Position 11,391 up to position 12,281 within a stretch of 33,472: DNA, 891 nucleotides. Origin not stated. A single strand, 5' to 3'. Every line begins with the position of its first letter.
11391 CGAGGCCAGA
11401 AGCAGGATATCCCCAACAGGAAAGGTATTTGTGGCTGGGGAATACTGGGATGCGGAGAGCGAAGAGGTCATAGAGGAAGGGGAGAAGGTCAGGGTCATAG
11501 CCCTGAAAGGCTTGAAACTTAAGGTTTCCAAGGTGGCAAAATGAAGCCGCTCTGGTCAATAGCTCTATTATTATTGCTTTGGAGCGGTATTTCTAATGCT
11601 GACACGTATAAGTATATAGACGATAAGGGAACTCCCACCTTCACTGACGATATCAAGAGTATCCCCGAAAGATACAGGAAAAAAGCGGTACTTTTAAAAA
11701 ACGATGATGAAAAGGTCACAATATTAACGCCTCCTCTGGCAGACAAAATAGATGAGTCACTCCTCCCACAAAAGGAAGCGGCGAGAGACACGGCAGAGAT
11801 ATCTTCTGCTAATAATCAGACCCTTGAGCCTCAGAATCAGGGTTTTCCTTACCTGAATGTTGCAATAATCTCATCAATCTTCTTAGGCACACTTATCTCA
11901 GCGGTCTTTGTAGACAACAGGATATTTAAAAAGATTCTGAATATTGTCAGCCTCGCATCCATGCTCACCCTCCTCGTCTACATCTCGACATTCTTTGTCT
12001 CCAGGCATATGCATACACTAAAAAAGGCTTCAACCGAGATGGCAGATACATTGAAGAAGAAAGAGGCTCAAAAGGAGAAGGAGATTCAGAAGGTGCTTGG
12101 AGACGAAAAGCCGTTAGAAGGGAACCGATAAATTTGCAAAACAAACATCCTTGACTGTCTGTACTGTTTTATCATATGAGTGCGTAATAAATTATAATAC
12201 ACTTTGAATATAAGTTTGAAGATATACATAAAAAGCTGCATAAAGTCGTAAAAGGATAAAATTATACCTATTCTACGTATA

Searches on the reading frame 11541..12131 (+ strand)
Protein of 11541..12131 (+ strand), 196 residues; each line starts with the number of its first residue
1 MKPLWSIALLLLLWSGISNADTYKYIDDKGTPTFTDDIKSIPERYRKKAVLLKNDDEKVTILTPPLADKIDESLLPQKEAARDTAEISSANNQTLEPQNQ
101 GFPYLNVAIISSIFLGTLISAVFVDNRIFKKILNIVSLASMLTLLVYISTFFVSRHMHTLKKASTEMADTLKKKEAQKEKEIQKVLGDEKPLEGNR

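Call 7: search_protein_families(library=pfam, proteins=[window:11541-12131:+], max_evalue=0.01)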
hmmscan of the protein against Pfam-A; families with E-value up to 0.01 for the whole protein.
window:11541-12131:+ (196 aa): 1 family
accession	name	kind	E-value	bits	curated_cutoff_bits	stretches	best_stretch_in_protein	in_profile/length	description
PF13511.11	DUF4124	-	0.00041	21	22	1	9-43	1-31/56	Domain of unknown function (DUF4124)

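Call 33: find_homologous_proteins(query=window:11541-12131:+)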
Query window:11541-12131:+ (196 aa): 25 proteins with E <= 0.001 among 274 candidates.
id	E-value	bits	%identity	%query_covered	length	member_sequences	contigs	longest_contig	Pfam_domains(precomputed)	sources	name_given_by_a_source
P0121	3.1e-106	371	88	100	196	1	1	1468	-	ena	-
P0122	6.1e-106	370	88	100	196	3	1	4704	-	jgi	-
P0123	5.5e-105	367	88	100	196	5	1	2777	PF13511.12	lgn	-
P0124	6.7e-104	363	89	91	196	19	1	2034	-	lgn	-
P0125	1.3e-102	359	88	100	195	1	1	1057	-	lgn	-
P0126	3.4e-102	358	86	100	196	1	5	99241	-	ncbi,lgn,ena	ncbi:MAG: hypothetical protein AABY54_02165 [Deltaproteobacteria bacterium]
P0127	1.3e-101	356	88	96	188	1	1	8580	-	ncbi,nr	ncbi:MAG: hypothetical protein HY786_09860 [Deltaproteobacteria bacterium]|nr:hypothetical protein [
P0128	8.0e-101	353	86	100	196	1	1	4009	-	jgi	-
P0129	7.4e-96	337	79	100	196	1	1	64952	-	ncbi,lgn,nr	ncbi:MAG: hypothetical protein Q7T53_09980 [Deltaproteobacteria bacterium]|nr:hypothetical protein [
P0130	1.9e-95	336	81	92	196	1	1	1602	-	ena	-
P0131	3.2e-92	325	80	100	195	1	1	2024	-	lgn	-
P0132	1.2e-91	323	81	93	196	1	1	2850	-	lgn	-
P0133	3.8e-86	305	74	100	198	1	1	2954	-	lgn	-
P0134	2.5e-85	303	87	83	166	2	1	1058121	-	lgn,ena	-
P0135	3.9e-71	257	64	99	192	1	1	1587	-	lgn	-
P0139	9.4e-56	206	54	99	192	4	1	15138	-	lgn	-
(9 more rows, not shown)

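Call 35: find_encoding_contigs(protein=P0126, flank=5000, max_places=3)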
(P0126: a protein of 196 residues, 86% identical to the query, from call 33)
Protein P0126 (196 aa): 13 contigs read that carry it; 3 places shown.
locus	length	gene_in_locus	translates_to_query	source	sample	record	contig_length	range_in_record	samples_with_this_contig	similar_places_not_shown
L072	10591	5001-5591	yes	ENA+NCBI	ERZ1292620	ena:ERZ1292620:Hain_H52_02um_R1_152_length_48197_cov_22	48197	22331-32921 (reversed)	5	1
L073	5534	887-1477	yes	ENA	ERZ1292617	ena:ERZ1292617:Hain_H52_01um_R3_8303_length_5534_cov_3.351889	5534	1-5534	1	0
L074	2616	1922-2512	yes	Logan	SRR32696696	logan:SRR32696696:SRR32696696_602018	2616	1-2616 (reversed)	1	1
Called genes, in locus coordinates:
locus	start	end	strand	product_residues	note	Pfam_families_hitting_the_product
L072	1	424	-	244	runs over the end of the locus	-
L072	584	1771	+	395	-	PF04165:DUF401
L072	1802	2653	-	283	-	PF02649:GCHY-1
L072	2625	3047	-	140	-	PF01242:PTPS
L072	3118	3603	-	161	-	PF13623:SurA_N_2 (weak), PF13624:SurA_N_3 (weak)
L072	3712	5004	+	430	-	PF25145:NfeD1b_N, PF24961:NfeD_membrane, PF01957:NfeD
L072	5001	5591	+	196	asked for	-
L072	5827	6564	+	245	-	-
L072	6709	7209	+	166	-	-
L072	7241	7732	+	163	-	-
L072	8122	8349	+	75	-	PF09720:Unstab_antitox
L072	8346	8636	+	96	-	PF05016:ParE_toxin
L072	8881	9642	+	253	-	PF01145:Band_7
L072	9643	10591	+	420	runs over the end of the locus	PF01103:Omp85 (faint)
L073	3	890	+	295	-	?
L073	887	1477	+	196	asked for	-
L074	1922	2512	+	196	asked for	-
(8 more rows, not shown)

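Call 36: find_encoding_contigs(protein=P0134, flank=5000, max_places=2)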
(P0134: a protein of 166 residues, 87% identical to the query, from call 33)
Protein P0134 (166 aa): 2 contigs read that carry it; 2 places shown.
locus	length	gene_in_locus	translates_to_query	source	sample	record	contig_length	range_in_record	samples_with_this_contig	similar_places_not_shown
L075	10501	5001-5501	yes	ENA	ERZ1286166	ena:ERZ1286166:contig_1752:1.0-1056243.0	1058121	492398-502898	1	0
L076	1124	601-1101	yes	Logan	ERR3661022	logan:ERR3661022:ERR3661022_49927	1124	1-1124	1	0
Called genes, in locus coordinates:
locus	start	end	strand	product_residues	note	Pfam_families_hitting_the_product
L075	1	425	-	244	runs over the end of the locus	-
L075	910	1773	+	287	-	PF04165:DUF401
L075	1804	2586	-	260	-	PF02649:GCHY-1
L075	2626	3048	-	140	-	PF01242:PTPS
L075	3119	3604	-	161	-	PF13623:SurA_N_2 (weak), PF13624:SurA_N_3 (weak)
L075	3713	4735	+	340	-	PF25145:NfeD1b_N, PF24961:NfeD_membrane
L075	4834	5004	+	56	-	PF01957:NfeD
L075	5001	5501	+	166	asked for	-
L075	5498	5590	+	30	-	-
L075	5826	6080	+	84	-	-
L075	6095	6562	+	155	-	-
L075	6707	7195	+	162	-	-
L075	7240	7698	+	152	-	-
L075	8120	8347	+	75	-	PF09720:Unstab_antitox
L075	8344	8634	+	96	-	PF05016:ParE_toxin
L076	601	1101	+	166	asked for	-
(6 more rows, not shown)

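Call 37: find_encoding_contigs(protein=P0129, flank=5000, max_places=2)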
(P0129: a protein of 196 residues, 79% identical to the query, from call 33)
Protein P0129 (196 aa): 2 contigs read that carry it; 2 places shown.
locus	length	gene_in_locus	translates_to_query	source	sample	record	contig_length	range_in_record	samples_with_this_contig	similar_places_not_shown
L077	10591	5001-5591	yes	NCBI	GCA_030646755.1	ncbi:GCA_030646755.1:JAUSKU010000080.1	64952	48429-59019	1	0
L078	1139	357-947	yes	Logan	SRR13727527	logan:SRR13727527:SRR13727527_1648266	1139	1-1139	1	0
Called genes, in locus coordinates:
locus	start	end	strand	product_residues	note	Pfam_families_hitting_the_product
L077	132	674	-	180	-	-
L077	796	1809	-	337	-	PF05036:SPOR (weak)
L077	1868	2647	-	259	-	PF02649:GCHY-1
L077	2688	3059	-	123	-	PF01242:PTPS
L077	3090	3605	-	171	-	PF13623:SurA_N_2 (weak), PF13624:SurA_N_3 (weak)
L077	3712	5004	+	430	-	PF00574:CLP_protease (weak), PF25145:NfeD1b_N, PF24961:NfeD_membrane, PF01957:NfeD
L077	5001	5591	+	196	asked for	-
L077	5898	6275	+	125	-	PF00170:bZIP_1 (weak)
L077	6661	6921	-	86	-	-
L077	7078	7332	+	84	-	-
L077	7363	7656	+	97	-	-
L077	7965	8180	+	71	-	PF09720:Unstab_antitox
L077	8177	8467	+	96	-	PF05016:ParE_toxin (weak)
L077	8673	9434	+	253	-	PF01145:Band_7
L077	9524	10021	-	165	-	-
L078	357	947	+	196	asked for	-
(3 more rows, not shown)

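Call 40: find_encoding_contigs(protein=P0127, flank=6000, max_places=2)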
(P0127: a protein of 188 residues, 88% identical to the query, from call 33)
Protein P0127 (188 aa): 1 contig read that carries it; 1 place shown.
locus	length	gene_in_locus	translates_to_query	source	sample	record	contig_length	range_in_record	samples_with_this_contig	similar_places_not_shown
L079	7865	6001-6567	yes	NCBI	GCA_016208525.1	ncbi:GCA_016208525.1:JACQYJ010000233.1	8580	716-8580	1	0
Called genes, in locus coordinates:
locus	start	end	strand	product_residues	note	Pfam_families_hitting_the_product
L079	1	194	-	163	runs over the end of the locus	PF00994:MoCF_biosynth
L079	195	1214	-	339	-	PF00025:Arf (weak), PF00071:Ras (weak)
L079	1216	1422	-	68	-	-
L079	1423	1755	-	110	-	-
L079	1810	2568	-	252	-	-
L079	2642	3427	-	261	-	PF02649:GCHY-1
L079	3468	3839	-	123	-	PF01242:PTPS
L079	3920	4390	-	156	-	PF13623:SurA_N_2 (weak), PF13624:SurA_N_3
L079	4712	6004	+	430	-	PF00574:CLP_protease (weak), PF25145:NfeD1b_N, PF24961:NfeD_membrane, PF01957:NfeD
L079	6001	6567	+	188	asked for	-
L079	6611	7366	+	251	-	PF01145:Band_7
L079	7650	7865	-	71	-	?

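Call 41: find_encoding_contigs(protein=P0139, flank=6000, max_places=2)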
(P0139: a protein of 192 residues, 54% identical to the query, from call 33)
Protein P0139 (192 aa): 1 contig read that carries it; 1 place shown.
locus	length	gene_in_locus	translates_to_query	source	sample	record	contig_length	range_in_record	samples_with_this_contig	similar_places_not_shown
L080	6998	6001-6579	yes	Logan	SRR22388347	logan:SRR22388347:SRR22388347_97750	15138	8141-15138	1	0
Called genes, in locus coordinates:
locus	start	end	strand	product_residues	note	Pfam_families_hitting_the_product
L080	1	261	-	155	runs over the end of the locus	PF00994:MoCF_biosynth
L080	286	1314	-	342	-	PF00025:Arf (weak), PF00071:Ras (weak)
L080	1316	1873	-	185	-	-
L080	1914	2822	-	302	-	PF05036:SPOR (weak)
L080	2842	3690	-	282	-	PF02649:GCHY-1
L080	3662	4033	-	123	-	PF01242:PTPS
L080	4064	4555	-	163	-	PF13623:SurA_N_2 (weak), PF13624:SurA_N_3 (weak)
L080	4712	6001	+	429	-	PF00574:CLP_protease (weak), PF25145:NfeD1b_N, PF24961:NfeD_membrane, PF01957:NfeD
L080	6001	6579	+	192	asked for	-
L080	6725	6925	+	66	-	PF00313:CSD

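Call 74: find_encoding_contigs(protein=P0122, flank=5000, max_places=4)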
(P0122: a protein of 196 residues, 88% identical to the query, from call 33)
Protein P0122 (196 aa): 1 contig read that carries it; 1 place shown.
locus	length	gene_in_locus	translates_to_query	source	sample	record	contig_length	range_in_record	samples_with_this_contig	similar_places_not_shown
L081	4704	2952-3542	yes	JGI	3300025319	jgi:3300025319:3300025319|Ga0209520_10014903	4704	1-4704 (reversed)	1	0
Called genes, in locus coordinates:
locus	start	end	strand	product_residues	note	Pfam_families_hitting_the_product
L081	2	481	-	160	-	?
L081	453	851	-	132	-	PF01242:PTPS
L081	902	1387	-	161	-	PF13623:SurA_N_2 (weak), PF13624:SurA_N_3 (weak)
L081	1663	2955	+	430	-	PF25145:NfeD1b_N, PF24961:NfeD_membrane, PF01957:NfeD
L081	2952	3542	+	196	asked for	-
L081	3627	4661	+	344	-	PF13384:HTH_23 (weak), PF13518:HTH_28 (weak), PF13565:HTH_32 (weak), PF13592:HTH_33, PF13358:DDE_3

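Call 75: find_encoding_contigs(protein=P0128, flank=5000, max_places=4)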
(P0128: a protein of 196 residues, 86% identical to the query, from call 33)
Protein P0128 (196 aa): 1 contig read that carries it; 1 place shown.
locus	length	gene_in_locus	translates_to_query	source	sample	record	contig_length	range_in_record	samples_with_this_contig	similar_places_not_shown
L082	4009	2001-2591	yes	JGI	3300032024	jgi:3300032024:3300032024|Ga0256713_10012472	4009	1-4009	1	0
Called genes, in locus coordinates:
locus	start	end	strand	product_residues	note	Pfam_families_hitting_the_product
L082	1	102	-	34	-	?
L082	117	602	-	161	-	PF13624:SurA_N_3 (weak)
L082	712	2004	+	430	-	PF25145:NfeD1b_N, PF24961:NfeD_membrane, PF01957:NfeD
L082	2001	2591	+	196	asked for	-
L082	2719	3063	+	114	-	-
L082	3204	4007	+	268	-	?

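Call 86: find_encoding_contigs(protein=P0133, flank=3000, max_places=4)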
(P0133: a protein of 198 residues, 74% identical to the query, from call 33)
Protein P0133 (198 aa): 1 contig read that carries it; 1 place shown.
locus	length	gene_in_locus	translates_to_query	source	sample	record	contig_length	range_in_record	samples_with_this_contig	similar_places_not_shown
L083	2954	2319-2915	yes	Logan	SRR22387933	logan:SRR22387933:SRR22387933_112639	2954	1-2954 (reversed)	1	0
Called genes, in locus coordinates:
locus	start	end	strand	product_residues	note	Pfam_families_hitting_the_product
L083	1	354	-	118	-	?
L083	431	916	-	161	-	PF13623:SurA_N_2 (faint), PF13624:SurA_N_3 (faint)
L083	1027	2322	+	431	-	PF25145:NfeD1b_N, PF24961:NfeD_membrane, PF01957:NfeD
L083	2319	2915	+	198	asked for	-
